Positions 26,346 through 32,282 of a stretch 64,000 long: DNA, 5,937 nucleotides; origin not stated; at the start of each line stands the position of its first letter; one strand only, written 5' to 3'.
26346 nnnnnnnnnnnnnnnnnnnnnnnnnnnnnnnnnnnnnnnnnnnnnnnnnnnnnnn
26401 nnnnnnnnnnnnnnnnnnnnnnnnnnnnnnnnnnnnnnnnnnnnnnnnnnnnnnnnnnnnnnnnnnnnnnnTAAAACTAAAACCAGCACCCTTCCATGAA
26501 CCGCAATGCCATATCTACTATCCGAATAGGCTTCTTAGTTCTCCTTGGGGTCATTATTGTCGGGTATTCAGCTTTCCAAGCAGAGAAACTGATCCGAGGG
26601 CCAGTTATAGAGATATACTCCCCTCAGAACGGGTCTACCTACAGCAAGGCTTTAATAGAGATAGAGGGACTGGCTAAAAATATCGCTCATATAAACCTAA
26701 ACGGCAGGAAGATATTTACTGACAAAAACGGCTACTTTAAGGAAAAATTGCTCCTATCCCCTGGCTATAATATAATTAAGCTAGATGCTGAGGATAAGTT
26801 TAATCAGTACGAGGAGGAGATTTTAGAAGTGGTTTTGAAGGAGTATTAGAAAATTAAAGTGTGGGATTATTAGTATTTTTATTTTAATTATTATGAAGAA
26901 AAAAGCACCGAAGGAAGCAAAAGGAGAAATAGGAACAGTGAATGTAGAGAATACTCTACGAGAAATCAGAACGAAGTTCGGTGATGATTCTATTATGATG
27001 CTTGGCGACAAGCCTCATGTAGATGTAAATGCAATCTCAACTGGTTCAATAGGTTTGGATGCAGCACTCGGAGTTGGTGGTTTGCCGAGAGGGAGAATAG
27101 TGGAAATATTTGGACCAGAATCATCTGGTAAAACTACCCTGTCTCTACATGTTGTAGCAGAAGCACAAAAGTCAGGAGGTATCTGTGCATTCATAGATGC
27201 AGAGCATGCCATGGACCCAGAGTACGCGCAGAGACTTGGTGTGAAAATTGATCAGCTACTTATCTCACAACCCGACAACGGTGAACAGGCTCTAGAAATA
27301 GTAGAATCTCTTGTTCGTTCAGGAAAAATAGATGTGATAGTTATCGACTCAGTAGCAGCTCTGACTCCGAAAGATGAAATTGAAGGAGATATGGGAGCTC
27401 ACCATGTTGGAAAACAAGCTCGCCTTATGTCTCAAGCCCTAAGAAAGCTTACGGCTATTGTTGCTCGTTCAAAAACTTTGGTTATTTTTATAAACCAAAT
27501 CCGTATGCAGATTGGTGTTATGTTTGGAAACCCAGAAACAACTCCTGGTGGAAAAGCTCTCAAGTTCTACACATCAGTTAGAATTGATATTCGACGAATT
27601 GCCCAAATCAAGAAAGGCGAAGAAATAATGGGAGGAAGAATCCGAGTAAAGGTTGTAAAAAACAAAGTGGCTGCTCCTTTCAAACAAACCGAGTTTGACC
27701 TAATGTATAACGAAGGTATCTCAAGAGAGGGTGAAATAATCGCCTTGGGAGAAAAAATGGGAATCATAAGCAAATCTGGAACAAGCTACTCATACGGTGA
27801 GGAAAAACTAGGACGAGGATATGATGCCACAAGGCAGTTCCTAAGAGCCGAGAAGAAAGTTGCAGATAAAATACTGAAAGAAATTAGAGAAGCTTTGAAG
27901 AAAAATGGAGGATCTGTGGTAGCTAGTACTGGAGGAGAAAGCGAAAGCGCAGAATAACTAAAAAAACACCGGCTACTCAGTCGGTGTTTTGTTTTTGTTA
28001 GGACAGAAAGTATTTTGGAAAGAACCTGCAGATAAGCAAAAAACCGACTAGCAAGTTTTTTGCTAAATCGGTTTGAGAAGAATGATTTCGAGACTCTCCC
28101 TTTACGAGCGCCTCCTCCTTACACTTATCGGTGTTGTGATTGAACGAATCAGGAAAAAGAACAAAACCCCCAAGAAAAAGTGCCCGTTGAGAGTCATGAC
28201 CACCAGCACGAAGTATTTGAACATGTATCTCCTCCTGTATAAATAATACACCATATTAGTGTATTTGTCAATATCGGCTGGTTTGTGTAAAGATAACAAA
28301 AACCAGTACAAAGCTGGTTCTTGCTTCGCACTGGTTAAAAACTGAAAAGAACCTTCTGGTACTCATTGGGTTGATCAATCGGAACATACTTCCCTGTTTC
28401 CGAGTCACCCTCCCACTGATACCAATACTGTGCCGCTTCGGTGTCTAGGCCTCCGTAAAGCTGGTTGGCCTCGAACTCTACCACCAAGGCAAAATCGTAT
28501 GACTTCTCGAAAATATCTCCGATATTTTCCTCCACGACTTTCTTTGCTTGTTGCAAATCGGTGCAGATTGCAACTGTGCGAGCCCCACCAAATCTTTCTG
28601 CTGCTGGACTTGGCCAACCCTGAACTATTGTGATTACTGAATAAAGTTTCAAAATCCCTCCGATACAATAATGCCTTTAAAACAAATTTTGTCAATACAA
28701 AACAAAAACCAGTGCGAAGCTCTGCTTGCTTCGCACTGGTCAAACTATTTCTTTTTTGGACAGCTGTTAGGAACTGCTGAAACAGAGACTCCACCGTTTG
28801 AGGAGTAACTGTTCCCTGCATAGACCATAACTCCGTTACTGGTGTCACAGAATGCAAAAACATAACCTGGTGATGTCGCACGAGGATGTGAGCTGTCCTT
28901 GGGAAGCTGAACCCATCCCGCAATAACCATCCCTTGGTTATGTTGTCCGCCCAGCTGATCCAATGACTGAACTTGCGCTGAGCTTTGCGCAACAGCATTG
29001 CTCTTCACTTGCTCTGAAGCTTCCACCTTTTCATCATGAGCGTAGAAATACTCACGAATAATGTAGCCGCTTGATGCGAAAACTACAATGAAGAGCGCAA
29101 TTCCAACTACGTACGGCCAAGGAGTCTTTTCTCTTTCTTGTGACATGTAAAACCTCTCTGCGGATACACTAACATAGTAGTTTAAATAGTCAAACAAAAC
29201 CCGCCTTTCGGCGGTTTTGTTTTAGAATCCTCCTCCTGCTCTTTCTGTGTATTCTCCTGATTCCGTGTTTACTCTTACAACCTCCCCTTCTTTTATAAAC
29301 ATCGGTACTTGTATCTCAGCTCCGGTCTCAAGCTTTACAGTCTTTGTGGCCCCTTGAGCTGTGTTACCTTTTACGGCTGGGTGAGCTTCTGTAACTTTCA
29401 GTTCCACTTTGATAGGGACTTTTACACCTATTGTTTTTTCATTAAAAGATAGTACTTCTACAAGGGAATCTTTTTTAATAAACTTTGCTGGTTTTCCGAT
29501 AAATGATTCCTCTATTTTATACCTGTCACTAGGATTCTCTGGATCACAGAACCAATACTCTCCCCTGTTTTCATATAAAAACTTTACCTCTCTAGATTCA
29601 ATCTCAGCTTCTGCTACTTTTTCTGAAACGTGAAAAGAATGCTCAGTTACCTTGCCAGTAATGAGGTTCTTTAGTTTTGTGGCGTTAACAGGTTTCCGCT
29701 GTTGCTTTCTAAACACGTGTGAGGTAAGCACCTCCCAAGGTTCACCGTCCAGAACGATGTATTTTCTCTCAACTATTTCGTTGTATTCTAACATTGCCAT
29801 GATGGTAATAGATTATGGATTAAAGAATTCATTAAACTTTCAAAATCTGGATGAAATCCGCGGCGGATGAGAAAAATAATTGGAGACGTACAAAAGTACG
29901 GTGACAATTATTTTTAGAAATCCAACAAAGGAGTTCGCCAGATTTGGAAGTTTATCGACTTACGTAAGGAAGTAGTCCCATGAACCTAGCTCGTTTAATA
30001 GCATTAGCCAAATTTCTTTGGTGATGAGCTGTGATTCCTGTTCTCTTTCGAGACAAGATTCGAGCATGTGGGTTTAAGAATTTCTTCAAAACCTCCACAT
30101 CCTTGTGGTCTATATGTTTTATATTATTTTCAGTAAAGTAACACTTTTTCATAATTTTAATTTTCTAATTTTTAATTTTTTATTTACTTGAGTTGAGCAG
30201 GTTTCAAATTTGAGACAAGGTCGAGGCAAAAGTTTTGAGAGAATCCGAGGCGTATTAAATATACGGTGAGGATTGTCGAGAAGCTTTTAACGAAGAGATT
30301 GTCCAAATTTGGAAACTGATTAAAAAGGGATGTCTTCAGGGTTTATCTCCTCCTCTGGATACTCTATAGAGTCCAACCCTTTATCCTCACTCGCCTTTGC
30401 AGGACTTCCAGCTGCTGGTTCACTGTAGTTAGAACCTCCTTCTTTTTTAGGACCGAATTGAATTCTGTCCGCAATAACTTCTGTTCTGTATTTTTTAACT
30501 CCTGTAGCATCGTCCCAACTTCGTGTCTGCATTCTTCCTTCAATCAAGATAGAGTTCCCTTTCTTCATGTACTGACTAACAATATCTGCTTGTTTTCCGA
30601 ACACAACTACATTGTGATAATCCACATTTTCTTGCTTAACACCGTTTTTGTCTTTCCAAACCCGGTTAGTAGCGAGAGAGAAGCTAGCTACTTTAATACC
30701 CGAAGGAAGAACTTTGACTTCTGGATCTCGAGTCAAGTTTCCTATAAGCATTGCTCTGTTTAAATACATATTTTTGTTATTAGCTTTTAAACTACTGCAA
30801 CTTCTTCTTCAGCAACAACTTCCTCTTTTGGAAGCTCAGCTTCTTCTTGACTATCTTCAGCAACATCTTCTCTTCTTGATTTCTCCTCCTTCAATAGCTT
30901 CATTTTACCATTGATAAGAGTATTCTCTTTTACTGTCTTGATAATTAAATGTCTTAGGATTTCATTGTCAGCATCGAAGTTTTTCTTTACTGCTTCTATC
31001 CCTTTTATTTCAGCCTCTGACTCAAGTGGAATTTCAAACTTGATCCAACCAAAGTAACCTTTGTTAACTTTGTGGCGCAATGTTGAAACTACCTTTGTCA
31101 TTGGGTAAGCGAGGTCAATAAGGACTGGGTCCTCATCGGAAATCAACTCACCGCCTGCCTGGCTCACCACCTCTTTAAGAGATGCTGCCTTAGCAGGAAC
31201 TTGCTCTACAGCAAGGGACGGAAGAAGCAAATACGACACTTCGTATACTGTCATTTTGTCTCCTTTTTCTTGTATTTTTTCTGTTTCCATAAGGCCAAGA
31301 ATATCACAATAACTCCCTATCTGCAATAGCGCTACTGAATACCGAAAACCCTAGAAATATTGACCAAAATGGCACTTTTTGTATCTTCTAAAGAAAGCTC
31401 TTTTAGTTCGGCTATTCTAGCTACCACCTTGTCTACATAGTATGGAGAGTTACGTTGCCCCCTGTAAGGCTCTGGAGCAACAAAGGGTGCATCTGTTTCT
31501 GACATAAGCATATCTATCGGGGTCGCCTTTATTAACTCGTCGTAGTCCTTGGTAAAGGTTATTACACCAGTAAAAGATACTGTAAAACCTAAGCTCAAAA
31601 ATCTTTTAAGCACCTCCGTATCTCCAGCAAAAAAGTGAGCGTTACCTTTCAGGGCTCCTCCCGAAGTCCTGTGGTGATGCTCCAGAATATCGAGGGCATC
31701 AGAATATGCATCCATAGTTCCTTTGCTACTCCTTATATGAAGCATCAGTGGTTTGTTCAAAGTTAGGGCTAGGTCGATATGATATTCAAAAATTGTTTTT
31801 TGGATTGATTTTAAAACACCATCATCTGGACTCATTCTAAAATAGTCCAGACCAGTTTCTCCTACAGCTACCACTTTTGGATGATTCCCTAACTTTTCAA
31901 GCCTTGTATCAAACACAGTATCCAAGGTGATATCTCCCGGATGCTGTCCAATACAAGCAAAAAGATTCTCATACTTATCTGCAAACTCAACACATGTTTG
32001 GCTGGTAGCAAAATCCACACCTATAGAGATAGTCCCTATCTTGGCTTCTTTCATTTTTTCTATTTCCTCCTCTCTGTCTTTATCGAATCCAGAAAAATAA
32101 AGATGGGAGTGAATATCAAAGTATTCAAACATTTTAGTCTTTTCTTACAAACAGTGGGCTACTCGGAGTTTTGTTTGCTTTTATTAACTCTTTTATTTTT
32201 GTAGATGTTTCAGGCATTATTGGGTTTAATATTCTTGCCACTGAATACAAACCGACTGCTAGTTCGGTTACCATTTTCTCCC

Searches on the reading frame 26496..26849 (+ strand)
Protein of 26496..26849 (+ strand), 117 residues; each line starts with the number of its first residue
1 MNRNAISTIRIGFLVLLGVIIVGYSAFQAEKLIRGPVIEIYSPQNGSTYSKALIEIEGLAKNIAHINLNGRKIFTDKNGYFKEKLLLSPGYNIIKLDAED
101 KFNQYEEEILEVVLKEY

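Call 8: search_protein_families(library=pfam, proteins=[window:26496-26849:+])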
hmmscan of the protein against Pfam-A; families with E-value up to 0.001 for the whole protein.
window:26496-26849:+ (117 aa): 1 family
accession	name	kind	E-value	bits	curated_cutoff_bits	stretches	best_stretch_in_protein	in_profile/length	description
PF09136.16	Glucodextran_B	-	5.8e-09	36.2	27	1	36-114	1-81/83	Glucodextranase, domain B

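Call 9: search_protein_families(library=ncbifam, proteins=[window:26496-26849:+])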
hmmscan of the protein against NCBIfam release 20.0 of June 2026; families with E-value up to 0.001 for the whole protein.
window:26496-26849:+ (117 aa): 0 families

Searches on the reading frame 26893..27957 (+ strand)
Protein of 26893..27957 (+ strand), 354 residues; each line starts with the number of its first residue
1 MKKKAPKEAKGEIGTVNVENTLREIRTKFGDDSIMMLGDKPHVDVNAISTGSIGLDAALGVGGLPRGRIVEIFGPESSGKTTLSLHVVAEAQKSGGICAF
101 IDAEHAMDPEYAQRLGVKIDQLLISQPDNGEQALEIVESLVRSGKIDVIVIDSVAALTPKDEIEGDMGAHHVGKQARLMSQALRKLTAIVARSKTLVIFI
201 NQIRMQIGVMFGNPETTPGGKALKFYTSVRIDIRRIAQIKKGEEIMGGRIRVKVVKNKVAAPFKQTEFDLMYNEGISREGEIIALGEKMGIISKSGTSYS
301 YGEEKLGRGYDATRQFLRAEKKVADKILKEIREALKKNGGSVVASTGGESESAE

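Call 8: search_protein_families(library=pfam, proteins=[window:26893-27957:+])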
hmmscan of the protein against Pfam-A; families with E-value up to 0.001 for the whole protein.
window:26893-27957:+ (354 aa): 8 families
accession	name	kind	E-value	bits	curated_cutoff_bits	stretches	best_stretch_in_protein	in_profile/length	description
PF00154.27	RecA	-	7.3e-137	455.4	27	1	18-277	3-262/262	recA bacterial DNA recombination protein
PF21096.2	RecA_C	-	1.1e-15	57.9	27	1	280-336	1-57/57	RecA C-terminal domain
PF08423.17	Rad51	-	3.1e-11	43.5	22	1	45-235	5-211/244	Rad51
PF06745.19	ATPase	-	6.1e-09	36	26.6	1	49-121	2-76/231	KaiC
PF01637.24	ATPase_2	-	1.4e-05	25.5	33.2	1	68-201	21-117/225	ATPase domain predominantly from Archaea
PF13191.12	AAA_16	-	8.7e-05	23.5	32.6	1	56-202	13-140/167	AAA ATPase domain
PF13481.12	AAA_25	-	0.00019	21.6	27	0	62-162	28-160/195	AAA domain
PF13401.12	AAA_22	-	0.00048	20.9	27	0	68-160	6-97/130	AAA domain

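Call 9: search_protein_families(library=ncbifam, proteins=[window:26893-27957:+])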
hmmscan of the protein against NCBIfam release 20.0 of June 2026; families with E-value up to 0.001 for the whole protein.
window:26893-27957:+ (354 aa): 16 families
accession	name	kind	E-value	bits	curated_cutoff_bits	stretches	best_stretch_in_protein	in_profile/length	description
TIGR02012.1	tigrfam_recA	equivalog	1.6e-155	517.3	325.3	1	18-333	6-321/321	recombinase RecA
NF007072.0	PRK09519.1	equivalog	2.3e-120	403.3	1024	2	19-260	12-253/790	intein-containing recombinase RecA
TIGR02237.1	recomb_radB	equivalog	1.6e-16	60.8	172.4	1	59-237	4-180/210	DNA repair and recombination protein RadB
NF003301.0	PRK04301.1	equivalog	1.3e-14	54.1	259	1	43-236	78-284/316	DNA repair and recombination protein RadA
NF033429.2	ImuA_translesion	equivalog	2.2e-12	47.3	150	1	45-150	13-119/181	translesion DNA synthesis-associated protein ImuA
TIGR02238.1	recomb_DMC1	equivalog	7.6e-11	41.7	447.7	1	44-235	74-281/314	meiotic recombinase Dmc1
TIGR02236.1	recomb_radA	equivalog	1.3e-10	41.2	361.15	1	43-236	73-280/311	DNA repair and recombination protein RadA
TIGR02239.1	recomb_RAD51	equivalog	2.8e-10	39.8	478.05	1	43-235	73-281/316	DNA repair protein RAD51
NF006861.0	PRK09361.1-1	equivalog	8.1e-10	38.6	278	1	46-236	3-197/235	DNA repair and recombination protein RadB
TIGR03881.1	KaiC_arch_4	hypoth_equivalog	6.9e-07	29.2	247.8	1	48-182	3-115/231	KaiC domain-containing protein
NF052589.1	ArlH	equivalog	2.3e-06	27.5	215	0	55-205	9-164/229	archaellum protein ArlH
NF058630.1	repair_Rv3395c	exception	2.4e-06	27.4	65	1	61-161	4-95/153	DnaE2-dependent mutagenesis accessory factor ImuA'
TIGR00416.1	sms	equivalog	5.2e-06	25.5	403.05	1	39-160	67-185/454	DNA repair protein RadA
NF006799.0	PRK09302.1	equivalog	1.6e-05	23.7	408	1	45-159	252-377/515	circadian clock protein KaiC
NF004723.0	PRK06067.1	subfamily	6.9e-05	22.5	194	0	45-112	13-79/243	flagellar accessory protein FlaH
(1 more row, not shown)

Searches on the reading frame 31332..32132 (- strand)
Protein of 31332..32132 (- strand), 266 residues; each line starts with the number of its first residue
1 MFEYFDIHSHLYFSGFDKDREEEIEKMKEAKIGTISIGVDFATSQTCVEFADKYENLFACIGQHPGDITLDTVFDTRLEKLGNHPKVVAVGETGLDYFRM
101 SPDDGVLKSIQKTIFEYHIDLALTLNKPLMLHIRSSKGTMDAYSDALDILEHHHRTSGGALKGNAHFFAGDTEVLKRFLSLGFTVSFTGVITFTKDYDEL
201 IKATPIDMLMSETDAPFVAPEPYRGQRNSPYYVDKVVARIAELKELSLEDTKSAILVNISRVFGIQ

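Call 47: search_protein_families(library=pfam, proteins=[window:31332-32132:-])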
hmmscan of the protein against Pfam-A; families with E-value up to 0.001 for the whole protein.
window:31332-32132:- (266 aa): 1 family
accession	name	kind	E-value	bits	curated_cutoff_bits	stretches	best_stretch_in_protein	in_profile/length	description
PF01026.27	TatD_DNase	-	7.7e-68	229.1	27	1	5-264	1-253/253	TatD related DNase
